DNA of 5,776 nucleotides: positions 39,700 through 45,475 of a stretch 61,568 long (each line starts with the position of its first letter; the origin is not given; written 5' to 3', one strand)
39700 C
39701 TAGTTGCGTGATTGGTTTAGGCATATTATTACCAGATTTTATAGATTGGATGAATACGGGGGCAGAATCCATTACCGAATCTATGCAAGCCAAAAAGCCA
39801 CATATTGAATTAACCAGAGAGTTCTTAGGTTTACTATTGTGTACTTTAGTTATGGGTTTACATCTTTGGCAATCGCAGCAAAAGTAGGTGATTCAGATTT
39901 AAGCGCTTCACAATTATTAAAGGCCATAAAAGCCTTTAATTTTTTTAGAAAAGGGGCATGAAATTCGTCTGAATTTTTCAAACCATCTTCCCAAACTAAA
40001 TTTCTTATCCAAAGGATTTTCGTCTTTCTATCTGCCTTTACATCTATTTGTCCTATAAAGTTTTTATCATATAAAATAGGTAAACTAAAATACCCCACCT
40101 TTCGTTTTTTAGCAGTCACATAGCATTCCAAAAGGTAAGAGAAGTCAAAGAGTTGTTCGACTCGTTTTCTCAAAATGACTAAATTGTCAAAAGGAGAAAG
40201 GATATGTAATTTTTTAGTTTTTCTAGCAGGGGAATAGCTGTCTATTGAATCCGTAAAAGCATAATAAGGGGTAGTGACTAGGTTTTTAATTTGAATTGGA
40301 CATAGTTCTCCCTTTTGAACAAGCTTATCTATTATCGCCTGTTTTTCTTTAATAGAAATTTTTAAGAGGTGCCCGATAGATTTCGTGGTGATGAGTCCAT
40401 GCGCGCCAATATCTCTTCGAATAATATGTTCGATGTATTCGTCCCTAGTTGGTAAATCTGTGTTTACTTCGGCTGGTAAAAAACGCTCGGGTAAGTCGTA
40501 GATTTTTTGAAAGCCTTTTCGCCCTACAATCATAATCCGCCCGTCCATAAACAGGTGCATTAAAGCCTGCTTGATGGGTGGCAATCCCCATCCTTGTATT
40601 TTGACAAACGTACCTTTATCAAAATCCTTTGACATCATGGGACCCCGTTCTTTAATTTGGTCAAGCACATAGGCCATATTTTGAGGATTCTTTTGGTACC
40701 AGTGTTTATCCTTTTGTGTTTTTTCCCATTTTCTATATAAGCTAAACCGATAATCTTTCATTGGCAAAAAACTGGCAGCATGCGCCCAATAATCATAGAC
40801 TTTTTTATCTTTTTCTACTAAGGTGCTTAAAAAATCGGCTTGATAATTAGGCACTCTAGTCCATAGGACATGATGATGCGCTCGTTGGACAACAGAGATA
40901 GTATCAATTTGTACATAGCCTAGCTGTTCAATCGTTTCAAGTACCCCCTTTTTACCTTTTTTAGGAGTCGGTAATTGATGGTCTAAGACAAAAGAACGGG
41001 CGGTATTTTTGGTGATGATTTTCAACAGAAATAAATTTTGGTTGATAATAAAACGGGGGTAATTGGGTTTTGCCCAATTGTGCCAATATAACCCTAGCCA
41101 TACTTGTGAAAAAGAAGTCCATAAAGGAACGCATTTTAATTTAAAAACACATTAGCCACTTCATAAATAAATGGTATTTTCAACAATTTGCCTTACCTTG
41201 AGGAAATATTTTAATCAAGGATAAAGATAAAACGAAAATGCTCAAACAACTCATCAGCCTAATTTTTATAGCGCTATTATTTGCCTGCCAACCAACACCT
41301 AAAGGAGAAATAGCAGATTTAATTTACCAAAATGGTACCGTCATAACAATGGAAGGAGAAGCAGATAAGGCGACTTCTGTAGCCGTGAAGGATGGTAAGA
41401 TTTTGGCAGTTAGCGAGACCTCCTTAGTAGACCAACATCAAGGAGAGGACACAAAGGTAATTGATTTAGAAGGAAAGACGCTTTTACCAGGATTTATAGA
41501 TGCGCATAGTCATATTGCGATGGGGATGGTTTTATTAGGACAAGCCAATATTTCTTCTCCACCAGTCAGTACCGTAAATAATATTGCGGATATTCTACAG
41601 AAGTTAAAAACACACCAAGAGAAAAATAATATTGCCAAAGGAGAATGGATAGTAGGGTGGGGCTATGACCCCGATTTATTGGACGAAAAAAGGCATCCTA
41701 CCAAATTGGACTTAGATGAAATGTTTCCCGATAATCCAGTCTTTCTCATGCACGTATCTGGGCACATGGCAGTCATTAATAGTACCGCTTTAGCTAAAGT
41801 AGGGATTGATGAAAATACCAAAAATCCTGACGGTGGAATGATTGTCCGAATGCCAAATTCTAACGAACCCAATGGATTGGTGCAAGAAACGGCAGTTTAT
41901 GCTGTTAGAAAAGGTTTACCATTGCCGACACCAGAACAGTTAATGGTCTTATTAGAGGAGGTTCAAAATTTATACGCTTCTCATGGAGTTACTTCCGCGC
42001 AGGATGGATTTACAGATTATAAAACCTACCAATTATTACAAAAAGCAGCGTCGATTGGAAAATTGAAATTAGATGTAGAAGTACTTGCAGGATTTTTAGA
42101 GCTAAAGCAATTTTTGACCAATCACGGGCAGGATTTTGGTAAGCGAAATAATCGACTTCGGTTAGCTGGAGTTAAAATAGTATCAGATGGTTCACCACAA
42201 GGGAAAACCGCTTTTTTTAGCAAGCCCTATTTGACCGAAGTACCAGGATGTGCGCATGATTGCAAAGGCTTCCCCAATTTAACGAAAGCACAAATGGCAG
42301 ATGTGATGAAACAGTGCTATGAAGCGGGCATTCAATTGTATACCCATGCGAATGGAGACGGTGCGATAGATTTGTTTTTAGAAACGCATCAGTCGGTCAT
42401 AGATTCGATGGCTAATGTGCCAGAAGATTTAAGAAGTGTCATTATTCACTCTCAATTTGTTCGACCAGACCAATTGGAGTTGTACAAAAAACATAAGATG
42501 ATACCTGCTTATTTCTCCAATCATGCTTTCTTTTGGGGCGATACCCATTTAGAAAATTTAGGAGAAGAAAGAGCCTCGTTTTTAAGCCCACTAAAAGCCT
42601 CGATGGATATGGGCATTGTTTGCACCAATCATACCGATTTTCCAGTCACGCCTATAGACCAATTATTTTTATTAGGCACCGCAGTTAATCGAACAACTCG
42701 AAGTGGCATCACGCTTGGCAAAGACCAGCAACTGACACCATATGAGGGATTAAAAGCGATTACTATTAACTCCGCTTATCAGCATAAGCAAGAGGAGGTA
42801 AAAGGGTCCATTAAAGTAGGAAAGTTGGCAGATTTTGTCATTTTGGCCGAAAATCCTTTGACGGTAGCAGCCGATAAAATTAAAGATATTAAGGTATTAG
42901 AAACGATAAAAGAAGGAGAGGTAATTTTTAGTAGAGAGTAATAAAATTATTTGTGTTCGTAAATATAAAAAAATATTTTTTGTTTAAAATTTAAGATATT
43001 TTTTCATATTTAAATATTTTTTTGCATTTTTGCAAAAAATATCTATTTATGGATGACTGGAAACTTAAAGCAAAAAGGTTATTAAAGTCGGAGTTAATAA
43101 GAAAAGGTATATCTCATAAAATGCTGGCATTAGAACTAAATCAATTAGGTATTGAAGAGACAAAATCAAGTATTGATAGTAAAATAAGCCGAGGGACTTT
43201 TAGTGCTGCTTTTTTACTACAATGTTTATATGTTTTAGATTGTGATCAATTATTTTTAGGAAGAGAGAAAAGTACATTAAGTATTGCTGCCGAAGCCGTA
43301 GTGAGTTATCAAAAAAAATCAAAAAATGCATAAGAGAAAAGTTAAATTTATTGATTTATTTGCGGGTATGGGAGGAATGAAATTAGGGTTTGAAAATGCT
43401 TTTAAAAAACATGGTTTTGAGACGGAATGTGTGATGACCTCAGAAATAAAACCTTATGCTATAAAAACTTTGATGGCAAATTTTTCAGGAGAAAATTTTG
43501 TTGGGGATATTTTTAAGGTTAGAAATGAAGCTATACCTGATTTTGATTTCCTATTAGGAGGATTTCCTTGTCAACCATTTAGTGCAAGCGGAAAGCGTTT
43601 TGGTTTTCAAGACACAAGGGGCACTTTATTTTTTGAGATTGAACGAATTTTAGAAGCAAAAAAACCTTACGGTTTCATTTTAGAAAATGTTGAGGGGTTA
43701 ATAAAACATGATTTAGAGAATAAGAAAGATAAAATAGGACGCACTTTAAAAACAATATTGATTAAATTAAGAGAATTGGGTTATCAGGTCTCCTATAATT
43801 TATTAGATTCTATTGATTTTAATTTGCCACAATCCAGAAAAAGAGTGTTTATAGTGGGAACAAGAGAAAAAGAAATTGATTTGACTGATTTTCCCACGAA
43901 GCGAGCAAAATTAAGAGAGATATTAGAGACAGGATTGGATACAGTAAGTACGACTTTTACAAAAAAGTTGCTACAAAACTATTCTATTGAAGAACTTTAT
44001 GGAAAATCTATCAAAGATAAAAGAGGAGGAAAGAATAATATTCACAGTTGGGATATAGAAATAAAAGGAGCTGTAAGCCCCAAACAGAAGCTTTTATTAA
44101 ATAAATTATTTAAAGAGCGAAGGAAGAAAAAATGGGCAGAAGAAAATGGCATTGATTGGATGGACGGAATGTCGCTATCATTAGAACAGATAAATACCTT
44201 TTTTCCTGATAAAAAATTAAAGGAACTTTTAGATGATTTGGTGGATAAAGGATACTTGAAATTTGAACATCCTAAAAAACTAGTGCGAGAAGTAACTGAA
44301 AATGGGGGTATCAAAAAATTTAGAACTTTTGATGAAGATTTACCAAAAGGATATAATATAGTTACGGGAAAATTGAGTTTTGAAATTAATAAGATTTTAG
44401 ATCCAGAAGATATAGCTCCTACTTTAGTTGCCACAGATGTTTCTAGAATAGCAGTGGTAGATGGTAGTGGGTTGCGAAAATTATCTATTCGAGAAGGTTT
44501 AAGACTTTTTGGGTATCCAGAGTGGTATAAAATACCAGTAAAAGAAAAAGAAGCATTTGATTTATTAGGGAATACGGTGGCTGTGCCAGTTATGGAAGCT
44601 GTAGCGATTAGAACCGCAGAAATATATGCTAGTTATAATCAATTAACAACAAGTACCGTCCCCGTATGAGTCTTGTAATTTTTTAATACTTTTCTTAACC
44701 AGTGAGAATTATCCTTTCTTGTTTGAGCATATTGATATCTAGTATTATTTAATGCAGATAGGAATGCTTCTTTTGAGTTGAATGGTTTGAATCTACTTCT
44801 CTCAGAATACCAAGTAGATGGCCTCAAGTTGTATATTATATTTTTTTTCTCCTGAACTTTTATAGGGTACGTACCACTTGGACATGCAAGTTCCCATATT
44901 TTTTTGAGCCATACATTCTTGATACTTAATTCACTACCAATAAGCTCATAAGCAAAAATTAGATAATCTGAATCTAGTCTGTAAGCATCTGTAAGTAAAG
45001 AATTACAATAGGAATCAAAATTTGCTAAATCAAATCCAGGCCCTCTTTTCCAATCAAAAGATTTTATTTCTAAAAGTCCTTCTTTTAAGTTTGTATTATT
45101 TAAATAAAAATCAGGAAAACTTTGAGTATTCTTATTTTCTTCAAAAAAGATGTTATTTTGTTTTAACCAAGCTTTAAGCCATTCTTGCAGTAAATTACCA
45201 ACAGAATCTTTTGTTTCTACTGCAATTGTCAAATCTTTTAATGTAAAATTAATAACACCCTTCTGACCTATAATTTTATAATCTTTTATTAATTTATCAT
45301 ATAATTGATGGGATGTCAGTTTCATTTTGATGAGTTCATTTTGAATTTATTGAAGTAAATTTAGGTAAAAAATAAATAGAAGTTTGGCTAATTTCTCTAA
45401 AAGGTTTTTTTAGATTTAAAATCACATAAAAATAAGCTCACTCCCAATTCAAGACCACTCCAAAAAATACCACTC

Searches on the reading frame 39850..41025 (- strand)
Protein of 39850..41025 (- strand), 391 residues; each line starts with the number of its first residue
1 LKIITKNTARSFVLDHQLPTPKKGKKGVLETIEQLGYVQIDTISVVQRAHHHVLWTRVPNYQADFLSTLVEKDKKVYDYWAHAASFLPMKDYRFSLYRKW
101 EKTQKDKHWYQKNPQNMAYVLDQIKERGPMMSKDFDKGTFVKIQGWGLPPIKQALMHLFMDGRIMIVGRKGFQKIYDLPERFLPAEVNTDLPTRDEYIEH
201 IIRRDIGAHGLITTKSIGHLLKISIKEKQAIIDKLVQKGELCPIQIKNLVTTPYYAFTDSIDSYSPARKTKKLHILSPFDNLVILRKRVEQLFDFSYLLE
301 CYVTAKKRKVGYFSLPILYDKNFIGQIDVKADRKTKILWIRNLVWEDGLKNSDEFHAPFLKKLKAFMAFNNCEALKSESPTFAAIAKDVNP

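Call 56: search_protein_families(library=pfam, proteins=[window:39850-41025:-], max_evalue=0.001)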
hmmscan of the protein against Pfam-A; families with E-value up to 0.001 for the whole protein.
window:39850-41025:- (391 aa): 1 family
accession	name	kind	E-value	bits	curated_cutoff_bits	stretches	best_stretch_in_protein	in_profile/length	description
PF06224.18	AlkZ-like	-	7.3e-62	210.3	25.9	1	32-355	1-315/329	DNA glycosylase AlkZ-like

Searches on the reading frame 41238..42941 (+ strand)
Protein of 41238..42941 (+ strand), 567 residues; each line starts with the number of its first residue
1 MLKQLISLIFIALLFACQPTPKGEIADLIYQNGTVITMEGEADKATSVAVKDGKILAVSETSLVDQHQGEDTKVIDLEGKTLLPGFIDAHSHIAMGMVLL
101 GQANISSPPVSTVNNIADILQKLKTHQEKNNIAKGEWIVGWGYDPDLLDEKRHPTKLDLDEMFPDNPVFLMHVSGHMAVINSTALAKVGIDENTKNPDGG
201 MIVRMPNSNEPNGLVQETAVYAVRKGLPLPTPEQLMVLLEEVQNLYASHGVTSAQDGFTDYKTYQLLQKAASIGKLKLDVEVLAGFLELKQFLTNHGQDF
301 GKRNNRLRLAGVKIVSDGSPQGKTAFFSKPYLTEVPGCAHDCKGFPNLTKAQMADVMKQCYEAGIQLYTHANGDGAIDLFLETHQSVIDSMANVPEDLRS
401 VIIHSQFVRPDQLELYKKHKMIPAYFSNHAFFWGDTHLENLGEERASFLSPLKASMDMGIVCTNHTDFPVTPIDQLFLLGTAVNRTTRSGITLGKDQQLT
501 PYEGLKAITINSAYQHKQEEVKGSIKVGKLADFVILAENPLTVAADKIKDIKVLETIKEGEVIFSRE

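Call 56: search_protein_families(library=pfam, proteins=[window:41238-42941:+], max_evalue=0.001)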
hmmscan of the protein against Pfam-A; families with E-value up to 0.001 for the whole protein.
window:41238-42941:+ (567 aa): 2 families
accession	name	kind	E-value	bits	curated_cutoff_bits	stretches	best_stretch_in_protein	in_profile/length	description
PF07969.17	Amidohydro_3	-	4e-104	350.1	29.7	1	73-564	1-472/472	Amidohydrolase family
PF01979.26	Amidohydro_1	-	1e-17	64.9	25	1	344-562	128-344/345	Amidohydrolase family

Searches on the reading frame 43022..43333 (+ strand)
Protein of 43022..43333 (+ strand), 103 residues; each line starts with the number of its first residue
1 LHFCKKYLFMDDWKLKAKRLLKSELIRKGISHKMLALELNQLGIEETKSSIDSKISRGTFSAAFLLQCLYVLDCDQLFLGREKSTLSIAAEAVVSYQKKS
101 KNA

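Call 56: search_protein_families(library=pfam, proteins=[window:43022-43333:+], max_evalue=0.001)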
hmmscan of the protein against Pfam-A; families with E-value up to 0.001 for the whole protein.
window:43022-43333:+ (103 aa): 1 family
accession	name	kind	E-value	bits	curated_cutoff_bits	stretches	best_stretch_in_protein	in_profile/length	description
PF20075.5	DUF6471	-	2.9e-26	91.6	26.8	1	13-77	1-65/65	Domain of unknown function (DUF6471)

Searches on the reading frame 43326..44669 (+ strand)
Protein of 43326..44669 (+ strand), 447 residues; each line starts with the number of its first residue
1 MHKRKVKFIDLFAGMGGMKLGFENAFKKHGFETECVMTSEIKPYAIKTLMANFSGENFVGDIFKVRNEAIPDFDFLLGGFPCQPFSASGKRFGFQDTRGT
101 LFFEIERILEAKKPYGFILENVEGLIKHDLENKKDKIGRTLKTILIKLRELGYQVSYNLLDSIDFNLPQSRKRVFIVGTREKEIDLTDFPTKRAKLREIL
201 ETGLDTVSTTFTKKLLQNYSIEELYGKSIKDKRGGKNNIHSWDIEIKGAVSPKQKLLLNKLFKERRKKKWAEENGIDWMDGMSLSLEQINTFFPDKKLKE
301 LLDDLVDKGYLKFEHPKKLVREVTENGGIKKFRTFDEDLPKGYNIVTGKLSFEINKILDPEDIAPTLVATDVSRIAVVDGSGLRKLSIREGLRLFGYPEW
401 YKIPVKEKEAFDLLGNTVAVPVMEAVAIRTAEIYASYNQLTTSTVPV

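Call 56: search_protein_families(library=pfam, proteins=[window:43326-44669:+], max_evalue=0.001)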
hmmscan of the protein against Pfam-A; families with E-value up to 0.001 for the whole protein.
window:43326-44669:+ (447 aa): 1 family
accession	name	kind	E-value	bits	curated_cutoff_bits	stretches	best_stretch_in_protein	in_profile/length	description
PF00145.23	DNA_methylase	-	1.4e-77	261.8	22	1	7-427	2-319/324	C-5 cytosine-specific DNA methylase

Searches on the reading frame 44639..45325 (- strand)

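Call 56: search_protein_families(library=pfam, proteins=[window:44639-45325:-], max_evalue=0.001)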
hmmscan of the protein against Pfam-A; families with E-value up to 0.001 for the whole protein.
window:44639-45325:- (228 aa): 1 family
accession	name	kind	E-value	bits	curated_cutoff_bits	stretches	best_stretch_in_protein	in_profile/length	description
PF09564.16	RE_NgoBV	-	2.1e-57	194.8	25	1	2-225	1-226/238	NgoBV restriction endonuclease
